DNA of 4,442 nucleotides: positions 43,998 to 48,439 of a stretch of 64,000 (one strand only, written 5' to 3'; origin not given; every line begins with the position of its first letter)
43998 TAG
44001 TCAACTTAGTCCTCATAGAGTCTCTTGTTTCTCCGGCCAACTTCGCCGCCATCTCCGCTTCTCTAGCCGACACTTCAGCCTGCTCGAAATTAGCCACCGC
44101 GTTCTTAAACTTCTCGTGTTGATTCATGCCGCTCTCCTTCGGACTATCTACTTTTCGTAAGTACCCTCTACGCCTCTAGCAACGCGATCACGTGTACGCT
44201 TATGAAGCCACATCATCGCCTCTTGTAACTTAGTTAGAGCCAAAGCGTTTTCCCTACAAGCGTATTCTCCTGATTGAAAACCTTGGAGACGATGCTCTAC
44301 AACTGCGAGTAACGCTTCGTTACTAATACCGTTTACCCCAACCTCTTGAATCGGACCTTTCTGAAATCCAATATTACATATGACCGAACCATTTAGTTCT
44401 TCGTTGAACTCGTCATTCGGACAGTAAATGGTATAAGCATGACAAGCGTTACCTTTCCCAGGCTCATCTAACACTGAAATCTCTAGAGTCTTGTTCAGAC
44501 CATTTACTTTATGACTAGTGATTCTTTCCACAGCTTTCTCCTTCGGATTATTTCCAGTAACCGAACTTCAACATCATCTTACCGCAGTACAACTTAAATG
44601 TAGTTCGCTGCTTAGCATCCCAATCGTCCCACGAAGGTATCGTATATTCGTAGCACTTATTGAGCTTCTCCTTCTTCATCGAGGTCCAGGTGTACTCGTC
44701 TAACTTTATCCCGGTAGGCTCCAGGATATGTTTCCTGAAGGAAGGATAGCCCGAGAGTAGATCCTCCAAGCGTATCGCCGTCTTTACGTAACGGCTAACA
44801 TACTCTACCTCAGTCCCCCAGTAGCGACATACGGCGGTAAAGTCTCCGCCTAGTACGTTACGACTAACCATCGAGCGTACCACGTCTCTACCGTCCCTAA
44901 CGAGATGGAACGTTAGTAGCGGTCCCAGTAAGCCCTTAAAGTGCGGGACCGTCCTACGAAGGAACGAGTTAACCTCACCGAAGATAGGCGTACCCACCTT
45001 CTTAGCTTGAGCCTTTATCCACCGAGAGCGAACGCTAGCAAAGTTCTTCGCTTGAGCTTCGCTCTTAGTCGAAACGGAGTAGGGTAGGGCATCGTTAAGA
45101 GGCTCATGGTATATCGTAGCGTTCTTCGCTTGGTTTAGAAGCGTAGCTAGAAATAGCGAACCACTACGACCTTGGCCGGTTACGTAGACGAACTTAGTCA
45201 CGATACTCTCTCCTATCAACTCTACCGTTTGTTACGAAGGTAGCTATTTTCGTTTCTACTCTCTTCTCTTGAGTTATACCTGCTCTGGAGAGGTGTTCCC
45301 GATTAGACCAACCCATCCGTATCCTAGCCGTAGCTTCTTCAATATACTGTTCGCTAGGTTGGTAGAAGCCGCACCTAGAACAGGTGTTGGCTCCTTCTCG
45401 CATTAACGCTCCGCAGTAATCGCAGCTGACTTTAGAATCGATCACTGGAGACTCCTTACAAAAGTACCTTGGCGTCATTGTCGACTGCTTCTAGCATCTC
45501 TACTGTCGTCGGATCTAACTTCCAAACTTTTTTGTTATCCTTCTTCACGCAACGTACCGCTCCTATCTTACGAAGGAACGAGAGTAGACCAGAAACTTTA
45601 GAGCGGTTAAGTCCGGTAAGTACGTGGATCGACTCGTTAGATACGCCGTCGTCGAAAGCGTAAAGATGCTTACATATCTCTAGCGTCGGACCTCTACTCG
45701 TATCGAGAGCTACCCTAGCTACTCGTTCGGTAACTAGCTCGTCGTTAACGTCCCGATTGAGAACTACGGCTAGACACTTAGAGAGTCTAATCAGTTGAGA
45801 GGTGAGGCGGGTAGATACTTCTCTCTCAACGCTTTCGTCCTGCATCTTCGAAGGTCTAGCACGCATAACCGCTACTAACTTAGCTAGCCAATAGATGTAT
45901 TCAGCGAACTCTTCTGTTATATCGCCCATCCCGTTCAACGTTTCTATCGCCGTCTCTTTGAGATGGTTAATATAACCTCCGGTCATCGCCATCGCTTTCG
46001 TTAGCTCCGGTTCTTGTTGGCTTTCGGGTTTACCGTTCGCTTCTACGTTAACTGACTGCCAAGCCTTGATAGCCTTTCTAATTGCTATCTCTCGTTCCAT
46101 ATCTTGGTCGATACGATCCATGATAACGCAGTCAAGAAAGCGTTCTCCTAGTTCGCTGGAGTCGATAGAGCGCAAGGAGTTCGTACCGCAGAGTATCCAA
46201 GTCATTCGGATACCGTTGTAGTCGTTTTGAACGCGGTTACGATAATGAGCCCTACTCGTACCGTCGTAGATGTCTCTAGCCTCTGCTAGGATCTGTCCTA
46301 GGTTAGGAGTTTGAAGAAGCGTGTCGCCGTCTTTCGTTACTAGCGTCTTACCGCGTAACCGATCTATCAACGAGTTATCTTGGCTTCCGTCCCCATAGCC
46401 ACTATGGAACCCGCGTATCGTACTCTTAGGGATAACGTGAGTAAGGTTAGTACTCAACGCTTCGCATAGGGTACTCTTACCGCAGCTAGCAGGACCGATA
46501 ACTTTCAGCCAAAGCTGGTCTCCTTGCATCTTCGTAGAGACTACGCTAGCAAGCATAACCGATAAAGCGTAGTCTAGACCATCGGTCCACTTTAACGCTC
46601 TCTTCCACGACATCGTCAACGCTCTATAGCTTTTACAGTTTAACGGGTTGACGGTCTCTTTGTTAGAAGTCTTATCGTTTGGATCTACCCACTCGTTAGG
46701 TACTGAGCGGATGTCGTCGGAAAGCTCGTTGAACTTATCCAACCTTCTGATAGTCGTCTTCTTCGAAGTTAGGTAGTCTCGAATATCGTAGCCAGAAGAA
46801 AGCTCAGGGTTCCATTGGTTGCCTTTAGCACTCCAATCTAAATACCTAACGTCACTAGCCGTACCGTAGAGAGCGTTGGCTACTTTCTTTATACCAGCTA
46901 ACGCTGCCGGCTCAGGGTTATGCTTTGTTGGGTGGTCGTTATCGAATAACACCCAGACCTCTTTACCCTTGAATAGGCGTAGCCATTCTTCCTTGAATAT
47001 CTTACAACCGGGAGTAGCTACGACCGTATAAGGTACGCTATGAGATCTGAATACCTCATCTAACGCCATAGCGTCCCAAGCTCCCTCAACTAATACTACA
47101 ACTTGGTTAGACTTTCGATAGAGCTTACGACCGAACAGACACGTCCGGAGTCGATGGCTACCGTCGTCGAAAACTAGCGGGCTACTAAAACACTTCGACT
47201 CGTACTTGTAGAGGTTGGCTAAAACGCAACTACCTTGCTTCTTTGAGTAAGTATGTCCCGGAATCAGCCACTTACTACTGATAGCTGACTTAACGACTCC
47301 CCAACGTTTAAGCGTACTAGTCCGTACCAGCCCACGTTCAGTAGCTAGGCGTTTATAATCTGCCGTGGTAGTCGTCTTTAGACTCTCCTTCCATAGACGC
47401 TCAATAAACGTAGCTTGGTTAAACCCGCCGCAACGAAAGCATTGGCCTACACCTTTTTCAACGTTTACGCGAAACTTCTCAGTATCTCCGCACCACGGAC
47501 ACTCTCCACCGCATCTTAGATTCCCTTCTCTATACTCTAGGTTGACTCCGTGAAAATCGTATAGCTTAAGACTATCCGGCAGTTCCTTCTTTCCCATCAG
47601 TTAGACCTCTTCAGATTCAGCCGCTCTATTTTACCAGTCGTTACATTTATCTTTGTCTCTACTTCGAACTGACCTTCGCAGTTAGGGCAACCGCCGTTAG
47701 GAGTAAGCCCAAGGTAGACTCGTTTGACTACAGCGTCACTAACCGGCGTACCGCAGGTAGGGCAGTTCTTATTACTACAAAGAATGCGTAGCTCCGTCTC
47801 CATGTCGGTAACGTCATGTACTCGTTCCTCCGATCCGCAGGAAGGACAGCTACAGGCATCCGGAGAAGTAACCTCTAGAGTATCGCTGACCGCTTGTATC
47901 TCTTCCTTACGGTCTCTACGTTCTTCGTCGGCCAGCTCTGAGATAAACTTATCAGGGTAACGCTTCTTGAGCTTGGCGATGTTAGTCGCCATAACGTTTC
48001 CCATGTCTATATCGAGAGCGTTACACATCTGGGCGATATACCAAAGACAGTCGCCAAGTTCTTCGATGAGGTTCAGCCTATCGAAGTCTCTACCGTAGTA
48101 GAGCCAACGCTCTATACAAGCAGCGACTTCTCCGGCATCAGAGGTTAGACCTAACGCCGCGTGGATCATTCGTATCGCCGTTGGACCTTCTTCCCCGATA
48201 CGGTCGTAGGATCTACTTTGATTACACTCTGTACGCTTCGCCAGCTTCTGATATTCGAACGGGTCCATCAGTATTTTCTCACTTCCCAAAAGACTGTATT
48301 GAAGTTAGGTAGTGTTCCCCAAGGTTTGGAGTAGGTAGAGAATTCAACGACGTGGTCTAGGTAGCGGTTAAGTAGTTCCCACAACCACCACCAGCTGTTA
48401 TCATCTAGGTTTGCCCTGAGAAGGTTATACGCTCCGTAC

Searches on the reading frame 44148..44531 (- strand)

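Call 82: search_protein_families(library=pfam, max_evalue=0.01, proteins=[window:44148-44531:-])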
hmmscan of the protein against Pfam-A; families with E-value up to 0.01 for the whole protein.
window:44148-44531:- (127 aa): 1 family
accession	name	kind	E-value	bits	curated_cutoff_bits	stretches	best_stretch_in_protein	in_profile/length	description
PF24729.2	Acb2_Tad1_hairpin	-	5.7e-07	30.1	27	1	81-110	29-53/58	Acb2/Tad1, hairpin domain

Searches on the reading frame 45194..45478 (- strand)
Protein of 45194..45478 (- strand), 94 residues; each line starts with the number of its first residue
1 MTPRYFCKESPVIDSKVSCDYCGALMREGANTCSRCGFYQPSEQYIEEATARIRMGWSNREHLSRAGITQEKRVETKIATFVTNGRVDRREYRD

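Call 82: search_protein_families(library=pfam, max_evalue=0.01, proteins=[window:45194-45478:-])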
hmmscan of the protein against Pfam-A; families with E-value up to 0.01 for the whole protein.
window:45194-45478:- (94 aa): 2 families
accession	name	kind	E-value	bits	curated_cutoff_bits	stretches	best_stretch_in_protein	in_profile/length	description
PF13248.11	Zn_ribbon_3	-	2.3e-06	27.3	27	1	15-37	1-23/26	zinc-ribbon domain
PF13240.11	Zn_Ribbon_1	-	0.00045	20.4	25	1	19-38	2-21/23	zinc-ribbon domain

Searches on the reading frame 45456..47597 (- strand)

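Call 82: search_protein_families(library=pfam, max_evalue=0.01, proteins=[window:45456-47597:-])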
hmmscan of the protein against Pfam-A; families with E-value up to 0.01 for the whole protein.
window:45456-47597:- (713 aa): 3 families
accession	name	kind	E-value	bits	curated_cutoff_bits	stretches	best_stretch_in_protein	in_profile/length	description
PF13155.12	Toprim_2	-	0.0014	19.4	22.1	1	168-222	1-53/88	Toprim-like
PF19898.4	DUF6371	-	0.0024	18.1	27.7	1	147-219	80-149/150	Domain of unknown function (DUF6371)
PF13362.12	Toprim_3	-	0.0074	17.2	27.2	0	167-263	2-86/95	Toprim domain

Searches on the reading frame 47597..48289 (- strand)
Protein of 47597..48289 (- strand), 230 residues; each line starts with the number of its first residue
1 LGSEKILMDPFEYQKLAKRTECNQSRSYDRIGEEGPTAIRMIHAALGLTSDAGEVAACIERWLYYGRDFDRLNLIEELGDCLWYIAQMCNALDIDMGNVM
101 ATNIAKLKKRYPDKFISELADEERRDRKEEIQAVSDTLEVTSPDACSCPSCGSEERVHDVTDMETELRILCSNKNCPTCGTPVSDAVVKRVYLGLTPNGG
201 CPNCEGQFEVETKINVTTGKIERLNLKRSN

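Call 82: search_protein_families(library=pfam, max_evalue=0.01, proteins=[window:47597-48289:-])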
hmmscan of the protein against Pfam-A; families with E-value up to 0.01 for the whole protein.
window:47597-48289:- (230 aa): 2 families
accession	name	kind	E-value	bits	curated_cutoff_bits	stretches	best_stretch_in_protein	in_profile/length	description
PF03819.22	MazG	-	9.2e-11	42.3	22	1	47-115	9-74/74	MazG nucleotide pyrophosphohydrolase domain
PF12773.13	DZR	-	0.0078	16.8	27.3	0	148-210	1-36/45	Double zinc ribbon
